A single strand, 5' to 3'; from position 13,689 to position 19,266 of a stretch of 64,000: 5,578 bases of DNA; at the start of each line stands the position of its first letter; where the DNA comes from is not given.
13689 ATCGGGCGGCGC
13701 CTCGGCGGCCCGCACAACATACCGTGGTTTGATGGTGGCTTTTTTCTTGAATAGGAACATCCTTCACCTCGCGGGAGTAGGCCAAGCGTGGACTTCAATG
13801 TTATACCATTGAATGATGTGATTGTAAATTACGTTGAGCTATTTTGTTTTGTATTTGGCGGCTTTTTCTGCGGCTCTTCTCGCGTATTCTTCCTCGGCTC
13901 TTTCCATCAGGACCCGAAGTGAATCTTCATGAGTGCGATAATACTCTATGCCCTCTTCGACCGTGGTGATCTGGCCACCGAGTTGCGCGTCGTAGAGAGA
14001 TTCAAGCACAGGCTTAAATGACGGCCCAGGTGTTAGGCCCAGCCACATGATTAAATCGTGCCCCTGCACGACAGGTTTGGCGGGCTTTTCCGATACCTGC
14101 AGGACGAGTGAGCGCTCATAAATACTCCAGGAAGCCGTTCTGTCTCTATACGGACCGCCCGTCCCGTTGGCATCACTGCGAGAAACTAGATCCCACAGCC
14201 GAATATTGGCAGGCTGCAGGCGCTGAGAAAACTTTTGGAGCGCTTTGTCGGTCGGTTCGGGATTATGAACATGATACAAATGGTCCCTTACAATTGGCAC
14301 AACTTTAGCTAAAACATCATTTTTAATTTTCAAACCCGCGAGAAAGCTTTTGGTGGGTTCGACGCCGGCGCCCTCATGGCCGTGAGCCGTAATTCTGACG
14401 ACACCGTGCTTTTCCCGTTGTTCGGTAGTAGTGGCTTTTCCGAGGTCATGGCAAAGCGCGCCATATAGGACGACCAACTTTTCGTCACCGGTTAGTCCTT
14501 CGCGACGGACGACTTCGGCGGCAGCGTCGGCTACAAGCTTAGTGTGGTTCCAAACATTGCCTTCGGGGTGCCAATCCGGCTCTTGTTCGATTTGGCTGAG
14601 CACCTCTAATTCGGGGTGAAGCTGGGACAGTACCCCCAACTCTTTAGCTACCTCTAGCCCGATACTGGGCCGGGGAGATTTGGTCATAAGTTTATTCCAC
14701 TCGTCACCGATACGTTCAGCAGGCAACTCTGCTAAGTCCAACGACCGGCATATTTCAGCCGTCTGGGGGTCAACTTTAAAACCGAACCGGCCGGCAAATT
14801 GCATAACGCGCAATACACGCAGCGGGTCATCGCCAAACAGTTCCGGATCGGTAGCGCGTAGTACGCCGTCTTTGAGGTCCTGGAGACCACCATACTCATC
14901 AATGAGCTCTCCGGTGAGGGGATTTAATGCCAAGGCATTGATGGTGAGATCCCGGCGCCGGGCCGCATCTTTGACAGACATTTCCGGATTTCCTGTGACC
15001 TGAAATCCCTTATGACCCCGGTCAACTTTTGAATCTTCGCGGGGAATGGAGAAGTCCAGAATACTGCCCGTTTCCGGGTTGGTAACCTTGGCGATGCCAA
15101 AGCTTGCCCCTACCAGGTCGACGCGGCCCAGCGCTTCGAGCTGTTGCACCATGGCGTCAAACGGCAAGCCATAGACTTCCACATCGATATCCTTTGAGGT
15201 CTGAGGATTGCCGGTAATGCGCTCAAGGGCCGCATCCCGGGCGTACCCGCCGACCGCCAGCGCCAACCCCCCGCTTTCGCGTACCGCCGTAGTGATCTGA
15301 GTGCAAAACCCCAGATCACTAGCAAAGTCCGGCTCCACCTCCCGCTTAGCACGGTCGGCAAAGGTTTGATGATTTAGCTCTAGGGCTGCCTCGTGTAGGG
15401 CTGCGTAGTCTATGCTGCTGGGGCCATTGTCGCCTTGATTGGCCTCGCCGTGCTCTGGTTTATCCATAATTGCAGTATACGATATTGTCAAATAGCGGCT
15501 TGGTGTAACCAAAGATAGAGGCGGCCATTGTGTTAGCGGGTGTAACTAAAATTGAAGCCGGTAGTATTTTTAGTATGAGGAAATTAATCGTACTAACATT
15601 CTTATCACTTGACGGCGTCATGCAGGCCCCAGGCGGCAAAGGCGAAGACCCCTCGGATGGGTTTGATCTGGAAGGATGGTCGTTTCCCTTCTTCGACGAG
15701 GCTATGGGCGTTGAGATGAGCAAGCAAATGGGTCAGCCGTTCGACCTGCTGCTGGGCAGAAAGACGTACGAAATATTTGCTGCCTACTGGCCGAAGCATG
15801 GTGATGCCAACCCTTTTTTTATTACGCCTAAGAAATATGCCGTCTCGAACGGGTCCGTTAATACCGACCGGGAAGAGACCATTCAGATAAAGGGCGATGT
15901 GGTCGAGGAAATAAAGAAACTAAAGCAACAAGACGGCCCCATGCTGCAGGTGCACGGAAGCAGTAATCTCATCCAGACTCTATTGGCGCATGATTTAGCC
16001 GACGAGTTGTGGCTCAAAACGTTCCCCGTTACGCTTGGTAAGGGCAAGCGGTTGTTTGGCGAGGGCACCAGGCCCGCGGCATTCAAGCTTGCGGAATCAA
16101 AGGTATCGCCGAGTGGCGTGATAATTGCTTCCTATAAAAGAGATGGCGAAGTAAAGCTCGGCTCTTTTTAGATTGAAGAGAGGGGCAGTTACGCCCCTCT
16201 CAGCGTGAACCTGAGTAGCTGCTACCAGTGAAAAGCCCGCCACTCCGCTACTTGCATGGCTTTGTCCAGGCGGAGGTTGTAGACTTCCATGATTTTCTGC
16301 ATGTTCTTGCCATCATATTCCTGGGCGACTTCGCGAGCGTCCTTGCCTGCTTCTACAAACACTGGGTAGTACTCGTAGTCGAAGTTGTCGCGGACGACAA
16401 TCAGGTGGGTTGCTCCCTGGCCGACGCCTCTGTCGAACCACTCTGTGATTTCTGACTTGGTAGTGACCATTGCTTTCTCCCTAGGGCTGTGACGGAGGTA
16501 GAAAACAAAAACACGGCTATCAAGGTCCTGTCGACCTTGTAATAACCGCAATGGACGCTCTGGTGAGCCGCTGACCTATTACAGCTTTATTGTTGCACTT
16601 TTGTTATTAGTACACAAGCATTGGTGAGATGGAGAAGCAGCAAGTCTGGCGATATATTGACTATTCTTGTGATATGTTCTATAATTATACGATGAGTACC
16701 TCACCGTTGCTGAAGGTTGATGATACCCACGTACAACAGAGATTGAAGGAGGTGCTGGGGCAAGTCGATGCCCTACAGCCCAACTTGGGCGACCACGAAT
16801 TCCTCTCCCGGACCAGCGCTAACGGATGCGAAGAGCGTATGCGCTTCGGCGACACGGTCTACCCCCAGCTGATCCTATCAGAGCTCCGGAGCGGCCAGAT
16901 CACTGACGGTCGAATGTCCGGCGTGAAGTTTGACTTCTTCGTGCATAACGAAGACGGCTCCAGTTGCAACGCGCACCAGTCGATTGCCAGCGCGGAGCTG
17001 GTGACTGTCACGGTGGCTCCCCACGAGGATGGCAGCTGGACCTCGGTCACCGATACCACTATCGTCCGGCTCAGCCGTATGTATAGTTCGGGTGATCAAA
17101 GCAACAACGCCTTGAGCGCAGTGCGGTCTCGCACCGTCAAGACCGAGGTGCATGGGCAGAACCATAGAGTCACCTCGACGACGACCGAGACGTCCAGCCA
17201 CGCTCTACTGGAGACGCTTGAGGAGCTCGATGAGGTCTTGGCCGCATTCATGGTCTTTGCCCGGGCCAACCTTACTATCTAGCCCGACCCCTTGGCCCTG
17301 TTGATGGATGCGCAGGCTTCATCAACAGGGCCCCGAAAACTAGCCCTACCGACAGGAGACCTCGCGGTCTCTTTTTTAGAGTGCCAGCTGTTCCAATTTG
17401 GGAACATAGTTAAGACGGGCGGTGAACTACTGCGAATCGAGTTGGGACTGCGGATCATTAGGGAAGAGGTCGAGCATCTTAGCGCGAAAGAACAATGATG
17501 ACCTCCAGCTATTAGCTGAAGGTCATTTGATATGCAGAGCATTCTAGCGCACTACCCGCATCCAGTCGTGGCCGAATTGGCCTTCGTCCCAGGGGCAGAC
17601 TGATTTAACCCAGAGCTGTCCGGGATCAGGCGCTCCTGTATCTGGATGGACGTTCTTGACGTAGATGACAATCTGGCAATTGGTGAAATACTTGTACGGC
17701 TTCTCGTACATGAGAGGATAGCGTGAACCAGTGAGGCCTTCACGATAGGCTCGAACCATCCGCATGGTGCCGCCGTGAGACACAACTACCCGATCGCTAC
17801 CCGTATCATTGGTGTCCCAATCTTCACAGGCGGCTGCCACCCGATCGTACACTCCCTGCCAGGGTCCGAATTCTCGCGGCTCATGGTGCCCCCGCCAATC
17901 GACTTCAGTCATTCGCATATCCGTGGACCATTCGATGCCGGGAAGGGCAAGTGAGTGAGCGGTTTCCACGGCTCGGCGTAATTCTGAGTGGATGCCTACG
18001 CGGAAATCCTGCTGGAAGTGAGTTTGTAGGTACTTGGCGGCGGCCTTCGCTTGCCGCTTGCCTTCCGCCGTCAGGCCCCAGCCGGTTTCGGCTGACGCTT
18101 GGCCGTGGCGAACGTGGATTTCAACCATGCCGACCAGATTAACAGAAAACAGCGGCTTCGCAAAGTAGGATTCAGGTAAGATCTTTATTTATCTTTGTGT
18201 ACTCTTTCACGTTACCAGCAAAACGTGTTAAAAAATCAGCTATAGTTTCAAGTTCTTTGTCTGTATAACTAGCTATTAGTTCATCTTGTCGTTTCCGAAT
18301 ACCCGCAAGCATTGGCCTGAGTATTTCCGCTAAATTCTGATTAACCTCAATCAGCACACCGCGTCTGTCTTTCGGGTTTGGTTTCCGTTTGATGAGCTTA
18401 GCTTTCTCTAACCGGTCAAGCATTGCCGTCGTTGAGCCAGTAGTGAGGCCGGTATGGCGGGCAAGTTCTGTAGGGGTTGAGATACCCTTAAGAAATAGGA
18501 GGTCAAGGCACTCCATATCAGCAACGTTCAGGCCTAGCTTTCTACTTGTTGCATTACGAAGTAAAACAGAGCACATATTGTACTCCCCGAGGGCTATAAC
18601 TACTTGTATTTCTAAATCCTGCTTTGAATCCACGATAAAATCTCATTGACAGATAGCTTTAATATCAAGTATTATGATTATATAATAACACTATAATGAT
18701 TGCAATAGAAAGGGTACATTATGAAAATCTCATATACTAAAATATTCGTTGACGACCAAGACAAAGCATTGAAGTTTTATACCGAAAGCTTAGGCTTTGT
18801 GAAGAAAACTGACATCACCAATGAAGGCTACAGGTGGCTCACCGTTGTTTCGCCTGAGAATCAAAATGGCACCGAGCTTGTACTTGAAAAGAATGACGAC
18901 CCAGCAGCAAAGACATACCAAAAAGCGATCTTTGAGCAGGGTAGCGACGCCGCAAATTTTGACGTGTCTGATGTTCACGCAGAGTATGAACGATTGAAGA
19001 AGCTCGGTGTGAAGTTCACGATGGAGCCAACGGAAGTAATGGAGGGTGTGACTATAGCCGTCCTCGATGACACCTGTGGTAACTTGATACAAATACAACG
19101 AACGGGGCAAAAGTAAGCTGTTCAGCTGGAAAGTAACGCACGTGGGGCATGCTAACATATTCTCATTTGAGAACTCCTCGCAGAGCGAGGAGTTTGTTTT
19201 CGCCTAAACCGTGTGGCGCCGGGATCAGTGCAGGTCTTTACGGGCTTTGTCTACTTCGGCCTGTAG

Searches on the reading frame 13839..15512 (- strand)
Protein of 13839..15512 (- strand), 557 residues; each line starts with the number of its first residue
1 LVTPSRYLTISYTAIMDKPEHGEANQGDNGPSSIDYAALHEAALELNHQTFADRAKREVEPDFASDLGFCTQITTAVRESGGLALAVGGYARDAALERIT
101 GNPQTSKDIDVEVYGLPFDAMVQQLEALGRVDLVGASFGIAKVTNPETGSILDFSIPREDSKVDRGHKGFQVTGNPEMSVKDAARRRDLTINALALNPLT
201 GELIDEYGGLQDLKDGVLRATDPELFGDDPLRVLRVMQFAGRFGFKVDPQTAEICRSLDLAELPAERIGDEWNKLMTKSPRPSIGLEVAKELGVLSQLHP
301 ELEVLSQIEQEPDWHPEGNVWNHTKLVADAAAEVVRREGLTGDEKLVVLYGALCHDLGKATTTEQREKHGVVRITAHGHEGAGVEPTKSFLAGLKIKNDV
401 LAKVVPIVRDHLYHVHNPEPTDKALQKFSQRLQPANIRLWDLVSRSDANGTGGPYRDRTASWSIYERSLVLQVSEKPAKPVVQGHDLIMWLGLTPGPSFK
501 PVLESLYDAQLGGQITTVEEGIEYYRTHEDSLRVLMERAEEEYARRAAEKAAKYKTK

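Call 22: search_protein_families(library=pfam, proteins=[window:13839-15512:-], max_evalue=0.001)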
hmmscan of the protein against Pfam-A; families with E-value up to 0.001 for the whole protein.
window:13839-15512:- (557 aa): 3 families
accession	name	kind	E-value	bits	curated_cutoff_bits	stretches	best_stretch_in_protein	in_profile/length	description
PF01743.26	PolyA_pol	-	3.1e-14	53.9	23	1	87-219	4-126/126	Poly A polymerase head domain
PF12627.12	PolyA_pol_RNAbd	-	6.6e-09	35.8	22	1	244-303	1-61/64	Probable RNA and SrmB- binding site of polymerase A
PF01966.28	HD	-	1.6e-06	28.8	22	1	320-414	1-88/116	HD domain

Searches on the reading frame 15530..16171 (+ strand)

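Call 22: search_protein_families(library=pfam, proteins=[window:15530-16171:+], max_evalue=0.001)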
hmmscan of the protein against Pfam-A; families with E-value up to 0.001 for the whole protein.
window:15530-16171:+ (213 aa): 1 family
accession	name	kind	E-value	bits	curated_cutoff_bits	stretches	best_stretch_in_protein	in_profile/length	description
PF01872.23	RibD_C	-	3.2e-17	63.4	24.1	1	17-198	1-196/197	RibD C-terminal domain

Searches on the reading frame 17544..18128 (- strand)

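Call 22: search_protein_families(library=pfam, proteins=[window:17544-18128:-], max_evalue=0.001)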
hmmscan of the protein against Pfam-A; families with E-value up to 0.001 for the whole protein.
window:17544-18128:- (194 aa): 1 family
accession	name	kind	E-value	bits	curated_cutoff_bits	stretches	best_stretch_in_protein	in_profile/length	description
PF00300.27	His_Phos_1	-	1.2e-17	64.7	21.7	2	6-78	4-82/194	Histidine phosphatase superfamily (branch 1)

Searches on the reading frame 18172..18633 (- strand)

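Call 22: search_protein_families(library=pfam, proteins=[window:18172-18633:-], max_evalue=0.001)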
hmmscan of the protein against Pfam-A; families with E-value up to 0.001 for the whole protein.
window:18172-18633:- (153 aa): 6 families
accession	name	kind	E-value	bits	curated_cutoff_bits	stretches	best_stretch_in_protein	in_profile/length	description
PF01047.28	MarR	-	6.5e-12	45.6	24.6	1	35-93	1-59/59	MarR family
PF12802.13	MarR_2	-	8.5e-11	42.3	27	1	52-91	21-60/61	MarR family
PF22381.2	Staph_reg_Sar_Rot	-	1.7e-05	25.2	27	1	30-104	7-81/85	Transcriptional regulator SarA/Rot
PF13412.12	HTH_24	-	0.0001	22.2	21.9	1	49-82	15-48/48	Winged helix-turn-helix DNA-binding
PF14394.12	DUF4423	-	0.00042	20.6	30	1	51-86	35-71/165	Domain of unknown function (DUF4423)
PF01978.25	TrmB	-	0.00087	19.5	25.6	0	32-86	3-57/68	Sugar-specific transcriptional regulator TrmB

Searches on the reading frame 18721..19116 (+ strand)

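Call 22: search_protein_families(library=pfam, proteins=[window:18721-19116:+], max_evalue=0.001)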
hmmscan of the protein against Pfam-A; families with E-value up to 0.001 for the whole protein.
window:18721-19116:+ (131 aa): 3 families
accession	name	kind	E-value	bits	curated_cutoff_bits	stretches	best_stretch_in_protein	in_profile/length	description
PF00903.31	Glyoxalase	-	8.8e-20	71.7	20.6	1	2-125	1-121/121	Glyoxalase/Bleomycin resistance protein/Dioxygenase superfamily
PF22677.2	Ble-like_N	-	0.0005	20.2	24.5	1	7-26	6-25/41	Bleomycin resistance protein-like N-terminal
PF13669.12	Glyoxalase_4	-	0.00072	20.2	27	0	8-111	5-106/109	Glyoxalase/Bleomycin resistance protein/Dioxygenase superfamily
